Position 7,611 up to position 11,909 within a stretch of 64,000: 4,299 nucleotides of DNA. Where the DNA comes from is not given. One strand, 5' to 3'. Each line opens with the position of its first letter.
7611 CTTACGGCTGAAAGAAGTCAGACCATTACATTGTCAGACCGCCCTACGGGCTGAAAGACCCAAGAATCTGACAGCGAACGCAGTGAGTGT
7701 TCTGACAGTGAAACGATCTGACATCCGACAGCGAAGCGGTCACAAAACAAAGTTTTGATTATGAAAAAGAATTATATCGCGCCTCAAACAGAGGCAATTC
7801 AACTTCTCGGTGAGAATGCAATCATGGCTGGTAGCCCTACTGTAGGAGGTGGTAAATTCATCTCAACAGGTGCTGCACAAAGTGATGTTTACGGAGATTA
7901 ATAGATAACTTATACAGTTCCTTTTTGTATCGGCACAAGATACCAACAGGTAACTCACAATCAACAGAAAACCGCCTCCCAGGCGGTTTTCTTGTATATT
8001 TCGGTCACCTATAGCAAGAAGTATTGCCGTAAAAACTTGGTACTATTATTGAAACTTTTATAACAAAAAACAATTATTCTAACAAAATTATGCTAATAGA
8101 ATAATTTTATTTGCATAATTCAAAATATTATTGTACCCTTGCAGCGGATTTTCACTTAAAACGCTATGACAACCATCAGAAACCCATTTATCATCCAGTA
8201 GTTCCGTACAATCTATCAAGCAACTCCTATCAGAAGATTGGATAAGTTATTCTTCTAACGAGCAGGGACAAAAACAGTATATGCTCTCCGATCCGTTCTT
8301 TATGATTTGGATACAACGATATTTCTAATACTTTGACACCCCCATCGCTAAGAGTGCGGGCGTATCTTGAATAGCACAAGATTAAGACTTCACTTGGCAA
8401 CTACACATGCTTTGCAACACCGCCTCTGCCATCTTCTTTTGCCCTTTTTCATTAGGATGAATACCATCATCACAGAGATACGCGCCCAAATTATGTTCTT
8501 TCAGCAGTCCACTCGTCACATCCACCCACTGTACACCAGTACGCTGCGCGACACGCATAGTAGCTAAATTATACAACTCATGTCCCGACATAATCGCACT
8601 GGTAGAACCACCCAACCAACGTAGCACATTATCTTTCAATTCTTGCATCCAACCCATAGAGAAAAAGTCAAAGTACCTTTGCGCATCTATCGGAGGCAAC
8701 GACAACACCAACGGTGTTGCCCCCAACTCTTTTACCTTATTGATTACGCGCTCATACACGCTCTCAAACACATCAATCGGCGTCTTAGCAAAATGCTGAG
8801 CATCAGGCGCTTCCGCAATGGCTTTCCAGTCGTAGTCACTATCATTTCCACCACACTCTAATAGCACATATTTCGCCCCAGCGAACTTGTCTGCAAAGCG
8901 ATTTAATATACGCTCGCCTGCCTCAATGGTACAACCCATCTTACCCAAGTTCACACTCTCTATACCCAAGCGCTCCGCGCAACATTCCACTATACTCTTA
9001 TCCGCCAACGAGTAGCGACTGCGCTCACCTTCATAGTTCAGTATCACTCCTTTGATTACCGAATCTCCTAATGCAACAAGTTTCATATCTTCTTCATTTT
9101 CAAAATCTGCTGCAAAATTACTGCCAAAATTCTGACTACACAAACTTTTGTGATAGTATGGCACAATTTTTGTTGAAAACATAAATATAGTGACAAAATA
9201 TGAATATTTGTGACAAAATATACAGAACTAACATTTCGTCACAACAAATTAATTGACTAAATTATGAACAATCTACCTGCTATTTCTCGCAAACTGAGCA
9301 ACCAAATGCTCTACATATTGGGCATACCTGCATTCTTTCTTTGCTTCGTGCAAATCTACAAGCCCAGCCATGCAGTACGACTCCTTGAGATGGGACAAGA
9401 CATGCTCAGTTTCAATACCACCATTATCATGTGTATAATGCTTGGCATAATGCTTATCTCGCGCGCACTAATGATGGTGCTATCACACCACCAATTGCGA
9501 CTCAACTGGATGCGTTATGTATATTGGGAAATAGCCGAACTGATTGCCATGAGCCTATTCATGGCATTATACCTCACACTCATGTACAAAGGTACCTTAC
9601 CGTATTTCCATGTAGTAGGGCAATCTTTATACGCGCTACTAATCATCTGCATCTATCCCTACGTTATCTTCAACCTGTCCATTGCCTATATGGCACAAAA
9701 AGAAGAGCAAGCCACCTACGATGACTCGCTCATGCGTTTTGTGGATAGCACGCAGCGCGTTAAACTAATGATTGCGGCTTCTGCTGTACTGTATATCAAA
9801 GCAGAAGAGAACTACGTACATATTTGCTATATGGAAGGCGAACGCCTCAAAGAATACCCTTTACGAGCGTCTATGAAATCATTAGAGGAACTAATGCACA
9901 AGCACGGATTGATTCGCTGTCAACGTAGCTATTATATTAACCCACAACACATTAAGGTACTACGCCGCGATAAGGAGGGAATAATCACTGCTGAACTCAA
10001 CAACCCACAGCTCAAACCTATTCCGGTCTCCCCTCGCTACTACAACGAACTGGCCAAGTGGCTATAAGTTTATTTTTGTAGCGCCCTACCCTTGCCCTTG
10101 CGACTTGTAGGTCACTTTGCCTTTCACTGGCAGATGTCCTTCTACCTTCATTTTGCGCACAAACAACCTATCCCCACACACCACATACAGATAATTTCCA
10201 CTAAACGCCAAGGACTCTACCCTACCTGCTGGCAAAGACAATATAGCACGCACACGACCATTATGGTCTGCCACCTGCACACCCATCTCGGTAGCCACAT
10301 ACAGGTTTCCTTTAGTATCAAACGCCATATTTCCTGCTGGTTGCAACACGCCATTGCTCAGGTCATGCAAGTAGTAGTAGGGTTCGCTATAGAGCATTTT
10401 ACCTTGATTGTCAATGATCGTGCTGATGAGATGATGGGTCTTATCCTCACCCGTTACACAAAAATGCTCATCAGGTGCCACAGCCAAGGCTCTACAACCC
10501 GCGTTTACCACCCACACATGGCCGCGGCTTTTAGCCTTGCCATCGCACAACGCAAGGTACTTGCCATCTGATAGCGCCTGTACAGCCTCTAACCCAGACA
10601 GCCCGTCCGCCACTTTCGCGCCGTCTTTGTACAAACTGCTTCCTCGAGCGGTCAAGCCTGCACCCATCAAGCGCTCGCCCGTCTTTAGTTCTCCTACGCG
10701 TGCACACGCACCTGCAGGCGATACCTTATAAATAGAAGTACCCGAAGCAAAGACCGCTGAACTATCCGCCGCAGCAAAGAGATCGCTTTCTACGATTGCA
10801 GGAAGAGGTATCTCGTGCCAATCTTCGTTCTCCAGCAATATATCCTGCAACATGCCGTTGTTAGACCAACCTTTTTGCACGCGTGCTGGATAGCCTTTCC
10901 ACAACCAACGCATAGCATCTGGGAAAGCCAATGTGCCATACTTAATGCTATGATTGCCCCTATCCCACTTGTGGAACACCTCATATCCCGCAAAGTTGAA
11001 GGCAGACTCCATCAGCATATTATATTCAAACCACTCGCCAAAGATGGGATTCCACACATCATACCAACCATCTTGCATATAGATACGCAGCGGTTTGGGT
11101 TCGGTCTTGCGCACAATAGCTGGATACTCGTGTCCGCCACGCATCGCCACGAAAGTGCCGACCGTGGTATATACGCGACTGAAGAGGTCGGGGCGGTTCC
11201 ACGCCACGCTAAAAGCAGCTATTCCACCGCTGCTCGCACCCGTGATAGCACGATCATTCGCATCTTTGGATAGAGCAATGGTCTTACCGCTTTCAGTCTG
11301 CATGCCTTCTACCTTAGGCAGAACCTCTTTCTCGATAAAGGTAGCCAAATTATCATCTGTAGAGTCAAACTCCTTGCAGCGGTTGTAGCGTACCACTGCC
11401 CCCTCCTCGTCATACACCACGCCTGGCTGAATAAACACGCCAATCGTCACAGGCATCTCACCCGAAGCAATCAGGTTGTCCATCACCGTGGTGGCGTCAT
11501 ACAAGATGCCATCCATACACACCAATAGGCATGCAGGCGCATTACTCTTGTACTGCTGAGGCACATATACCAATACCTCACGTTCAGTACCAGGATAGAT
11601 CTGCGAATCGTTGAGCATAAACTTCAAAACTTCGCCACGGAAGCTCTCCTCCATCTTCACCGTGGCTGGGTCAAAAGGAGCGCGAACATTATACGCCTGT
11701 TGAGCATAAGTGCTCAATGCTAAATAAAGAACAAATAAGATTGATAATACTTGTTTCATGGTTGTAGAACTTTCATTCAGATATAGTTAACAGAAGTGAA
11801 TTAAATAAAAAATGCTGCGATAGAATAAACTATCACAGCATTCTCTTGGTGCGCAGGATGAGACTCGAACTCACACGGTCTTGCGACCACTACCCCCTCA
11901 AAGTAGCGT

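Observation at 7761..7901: Unannotated 46-aa mini-ORF after a giant secreted protein, paralogous to a second one 21 kb away (copy 1)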

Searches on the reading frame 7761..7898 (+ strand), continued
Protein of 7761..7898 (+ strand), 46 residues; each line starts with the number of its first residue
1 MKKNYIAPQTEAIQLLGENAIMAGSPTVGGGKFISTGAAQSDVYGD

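Call 59: predict_structure(alignment_id=A1)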
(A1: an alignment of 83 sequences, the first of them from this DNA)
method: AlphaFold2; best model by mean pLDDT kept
length: 46 residues; sequences in the alignment: 83
mean_pLDDT: 65.8   pTM: 0.27
mean pLDDT of the five models: 65.8, 61.5, 60.3, 59.2, 56.7
residues with pLDDT >= 90: 0; 70-90: 19; 50-70: 24; < 50: 3
segments of 3 or more residues with pLDDT < 50: none
pLDDT, mean of each block of 10 residues (from residue 1): 76 82 58 56 52
secondary structure, 60 per line:
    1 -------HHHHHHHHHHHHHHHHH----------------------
elements in order: H8-24
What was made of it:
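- On T9SS type B CTD plus PorP/SprF partner: The downstream gene encodes 40-65 aa with one predicted helix (call 59).
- AF2 predicts a helix at 8-24 and a disordered tail (call 59).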

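Call 67: search_solved_structures(query=A1, max_evalue=10)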
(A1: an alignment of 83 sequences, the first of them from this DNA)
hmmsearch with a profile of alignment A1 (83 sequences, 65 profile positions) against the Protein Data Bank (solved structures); distinct sequences matched with E-value up to 10: 0.

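Call 68: search_solved_structures(query=A4, max_evalue=10)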
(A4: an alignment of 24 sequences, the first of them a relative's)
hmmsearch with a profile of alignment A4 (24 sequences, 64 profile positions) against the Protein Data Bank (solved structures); distinct sequences matched with E-value up to 10: 0.
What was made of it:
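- Tried and rejected: PDB sequence searches with the family profiles gave nothing (calls 67, 68).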

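Call 73: list_cluster_members(proteins=[P0238, P0216, P0245, P0233, P0222, P0226, P0240, P0241, P0236, P0219])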
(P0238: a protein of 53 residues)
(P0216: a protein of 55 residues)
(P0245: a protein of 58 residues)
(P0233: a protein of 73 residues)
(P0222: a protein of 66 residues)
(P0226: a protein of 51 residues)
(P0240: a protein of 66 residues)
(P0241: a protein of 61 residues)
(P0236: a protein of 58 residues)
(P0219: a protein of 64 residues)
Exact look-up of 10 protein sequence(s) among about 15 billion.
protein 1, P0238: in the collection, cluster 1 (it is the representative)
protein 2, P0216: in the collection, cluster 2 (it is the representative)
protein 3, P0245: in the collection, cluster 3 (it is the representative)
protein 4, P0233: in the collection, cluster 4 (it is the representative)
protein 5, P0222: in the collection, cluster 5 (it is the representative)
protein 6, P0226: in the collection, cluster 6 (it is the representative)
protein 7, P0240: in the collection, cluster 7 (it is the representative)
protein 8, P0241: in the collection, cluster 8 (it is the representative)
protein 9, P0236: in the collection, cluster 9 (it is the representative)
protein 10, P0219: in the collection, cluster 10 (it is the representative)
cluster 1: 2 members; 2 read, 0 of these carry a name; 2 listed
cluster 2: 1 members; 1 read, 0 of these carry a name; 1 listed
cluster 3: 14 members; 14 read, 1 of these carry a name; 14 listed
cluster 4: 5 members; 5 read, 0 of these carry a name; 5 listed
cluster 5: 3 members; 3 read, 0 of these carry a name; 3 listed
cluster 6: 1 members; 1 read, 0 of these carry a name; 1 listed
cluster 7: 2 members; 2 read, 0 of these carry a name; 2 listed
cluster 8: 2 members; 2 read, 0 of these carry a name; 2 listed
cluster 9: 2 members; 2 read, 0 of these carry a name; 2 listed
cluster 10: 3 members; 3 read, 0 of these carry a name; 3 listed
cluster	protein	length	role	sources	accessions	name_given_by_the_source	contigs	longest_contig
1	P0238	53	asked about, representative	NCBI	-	-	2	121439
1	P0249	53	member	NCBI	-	-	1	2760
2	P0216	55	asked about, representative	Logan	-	-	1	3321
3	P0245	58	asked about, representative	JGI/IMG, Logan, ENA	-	-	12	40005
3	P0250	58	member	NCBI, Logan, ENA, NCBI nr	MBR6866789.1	MAG: hypothetical protein IKN02_00995 [Prevotella sp.] | hypothetical protein [Prevotella sp.]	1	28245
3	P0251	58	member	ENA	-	-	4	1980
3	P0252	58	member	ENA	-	-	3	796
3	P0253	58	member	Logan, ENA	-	-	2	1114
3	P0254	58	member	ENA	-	-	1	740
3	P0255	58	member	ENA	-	-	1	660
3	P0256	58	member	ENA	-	-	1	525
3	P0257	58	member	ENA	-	-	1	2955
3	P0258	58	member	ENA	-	-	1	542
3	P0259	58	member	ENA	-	-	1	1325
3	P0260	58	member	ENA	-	-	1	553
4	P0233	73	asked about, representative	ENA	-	-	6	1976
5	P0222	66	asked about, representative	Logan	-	-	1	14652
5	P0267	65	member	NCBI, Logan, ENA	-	-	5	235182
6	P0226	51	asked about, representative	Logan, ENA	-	-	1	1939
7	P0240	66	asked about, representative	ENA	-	-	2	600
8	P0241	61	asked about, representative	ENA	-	-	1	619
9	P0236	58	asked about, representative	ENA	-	-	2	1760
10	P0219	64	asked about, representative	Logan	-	-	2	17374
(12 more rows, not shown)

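Call 75: find_encoding_contigs(protein=P0267, flank=5000, max_places=2)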
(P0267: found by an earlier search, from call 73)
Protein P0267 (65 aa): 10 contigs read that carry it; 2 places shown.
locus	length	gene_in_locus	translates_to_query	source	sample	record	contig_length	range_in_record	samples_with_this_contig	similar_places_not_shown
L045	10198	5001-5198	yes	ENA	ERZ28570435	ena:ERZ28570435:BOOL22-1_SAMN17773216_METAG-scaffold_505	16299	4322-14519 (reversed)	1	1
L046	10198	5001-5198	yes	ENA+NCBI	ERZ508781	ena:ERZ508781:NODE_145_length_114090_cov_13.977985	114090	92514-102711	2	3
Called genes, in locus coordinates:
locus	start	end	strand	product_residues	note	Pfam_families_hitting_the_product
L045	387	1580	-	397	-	PF00871:Acetate_kinase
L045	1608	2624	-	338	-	PF01515:PTA_PTB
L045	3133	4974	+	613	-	-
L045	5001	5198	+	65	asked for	-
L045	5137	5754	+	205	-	-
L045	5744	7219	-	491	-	PF07719:TPR_2 (faint), PF13428:TPR_14 (faint), PF13432:TPR_16 (faint), PF14559:TPR_19 (faint), PF13424:TPR_12 (faint), PF00515:TPR_1 (faint), PF23914:TPR_CcmH_CycH (faint), PF13371:TPR_9 (faint)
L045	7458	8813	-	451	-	PF01554:MatE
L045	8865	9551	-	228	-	PF04474:DUF554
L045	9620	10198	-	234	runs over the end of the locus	PF10263:SprT-like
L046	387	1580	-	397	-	PF00871:Acetate_kinase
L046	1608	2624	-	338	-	PF01515:PTA_PTB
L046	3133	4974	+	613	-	-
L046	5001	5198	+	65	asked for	-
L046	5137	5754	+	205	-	-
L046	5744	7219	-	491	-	PF07719:TPR_2 (faint), PF13428:TPR_14 (faint), PF13432:TPR_16 (faint), PF14559:TPR_19 (faint), PF13424:TPR_12 (faint), PF00515:TPR_1 (faint), PF23914:TPR_CcmH_CycH (faint), PF13371:TPR_9 (faint)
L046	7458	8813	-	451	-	PF01554:MatE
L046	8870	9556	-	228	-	PF04474:DUF554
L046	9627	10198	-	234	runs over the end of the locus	PF10263:SprT-like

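Call 76: find_encoding_contigs(protein=P0219, flank=5000, max_places=2)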
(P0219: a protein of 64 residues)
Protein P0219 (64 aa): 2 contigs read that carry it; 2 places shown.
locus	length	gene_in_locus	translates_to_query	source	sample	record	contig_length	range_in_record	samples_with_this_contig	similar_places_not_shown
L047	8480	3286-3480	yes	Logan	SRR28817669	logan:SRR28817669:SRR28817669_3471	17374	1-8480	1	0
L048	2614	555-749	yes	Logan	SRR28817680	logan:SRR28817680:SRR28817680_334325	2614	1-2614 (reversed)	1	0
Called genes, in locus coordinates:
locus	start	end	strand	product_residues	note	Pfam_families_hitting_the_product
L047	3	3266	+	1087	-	?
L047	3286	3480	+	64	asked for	-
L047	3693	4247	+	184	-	PF00578:AhpC-TSA, PF08534:Redoxin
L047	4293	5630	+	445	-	PF03825:Nuc_H_symport, PF12832:MFS_1_like, PF07690:MFS_1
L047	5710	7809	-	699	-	PF17191:RecG_wedge, PF00270:DEAD, PF04851:ResIII, PF00271:Helicase_C, PF19833:RecG_dom3_C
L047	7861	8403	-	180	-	PF01965:DJ-1_PfpI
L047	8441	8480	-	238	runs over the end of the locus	PF03740:PdxJ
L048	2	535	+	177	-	?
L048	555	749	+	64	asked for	-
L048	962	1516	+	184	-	PF00578:AhpC-TSA, PF08534:Redoxin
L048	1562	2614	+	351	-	?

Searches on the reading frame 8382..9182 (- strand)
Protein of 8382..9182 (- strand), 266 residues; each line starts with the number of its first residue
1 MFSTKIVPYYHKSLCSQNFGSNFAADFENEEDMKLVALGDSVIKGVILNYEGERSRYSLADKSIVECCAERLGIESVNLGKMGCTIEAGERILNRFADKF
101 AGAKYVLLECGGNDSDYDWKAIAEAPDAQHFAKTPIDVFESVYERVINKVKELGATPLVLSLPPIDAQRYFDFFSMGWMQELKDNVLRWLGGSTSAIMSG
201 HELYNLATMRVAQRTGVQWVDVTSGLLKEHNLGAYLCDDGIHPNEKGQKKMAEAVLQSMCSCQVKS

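Call 30: search_protein_families(library=pfam, proteins=[window:8382-9182:-], max_evalue=0.001)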
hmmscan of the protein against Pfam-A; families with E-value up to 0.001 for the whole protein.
window:8382-9182:- (266 aa): 2 families
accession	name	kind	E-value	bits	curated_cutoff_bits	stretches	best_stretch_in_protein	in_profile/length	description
PF13472.12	Lipase_GDSL_2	-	9.2e-16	59.3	32.9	1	37-249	1-177/178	GDSL-like Lipase/Acylhydrolase family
PF00657.28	Lipase_GDSL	-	1.1e-11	45.8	23.6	1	35-255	1-208/208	GDSL-like Lipase/Acylhydrolase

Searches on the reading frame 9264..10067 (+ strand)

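Call 30: search_protein_families(library=pfam, proteins=[window:9264-10067:+], max_evalue=0.001)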
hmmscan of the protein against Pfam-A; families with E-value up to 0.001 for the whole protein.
window:9264-10067:+ (267 aa): 1 family
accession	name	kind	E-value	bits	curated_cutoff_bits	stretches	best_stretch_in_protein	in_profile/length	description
PF04397.21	LytTR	-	1.5e-16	60.9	22.6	1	169-267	5-97/98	LytTr DNA-binding domain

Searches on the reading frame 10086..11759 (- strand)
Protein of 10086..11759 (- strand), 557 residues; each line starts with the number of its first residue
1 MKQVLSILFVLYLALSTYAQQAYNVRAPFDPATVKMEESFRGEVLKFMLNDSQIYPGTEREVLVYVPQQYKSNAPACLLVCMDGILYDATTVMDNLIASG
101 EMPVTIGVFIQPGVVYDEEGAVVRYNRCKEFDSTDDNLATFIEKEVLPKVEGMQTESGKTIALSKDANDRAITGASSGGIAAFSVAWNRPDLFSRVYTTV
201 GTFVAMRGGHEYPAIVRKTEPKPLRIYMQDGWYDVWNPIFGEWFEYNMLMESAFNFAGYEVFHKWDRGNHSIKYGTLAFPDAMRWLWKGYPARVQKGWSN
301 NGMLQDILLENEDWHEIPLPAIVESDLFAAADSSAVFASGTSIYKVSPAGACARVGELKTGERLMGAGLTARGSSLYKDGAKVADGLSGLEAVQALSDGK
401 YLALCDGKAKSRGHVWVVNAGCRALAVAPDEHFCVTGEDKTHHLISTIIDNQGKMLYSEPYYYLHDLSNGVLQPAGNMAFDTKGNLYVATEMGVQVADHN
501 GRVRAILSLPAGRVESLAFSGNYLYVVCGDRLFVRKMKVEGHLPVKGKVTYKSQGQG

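Call 30: search_protein_families(library=pfam, proteins=[window:10086-11759:-], max_evalue=0.001)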
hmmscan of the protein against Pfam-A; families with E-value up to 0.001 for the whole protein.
window:10086-11759:- (557 aa): 1 family
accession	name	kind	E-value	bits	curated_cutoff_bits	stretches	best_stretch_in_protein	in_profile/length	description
PF00756.26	Esterase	-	3.7e-15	56.8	22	1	57-198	5-145/251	Putative esterase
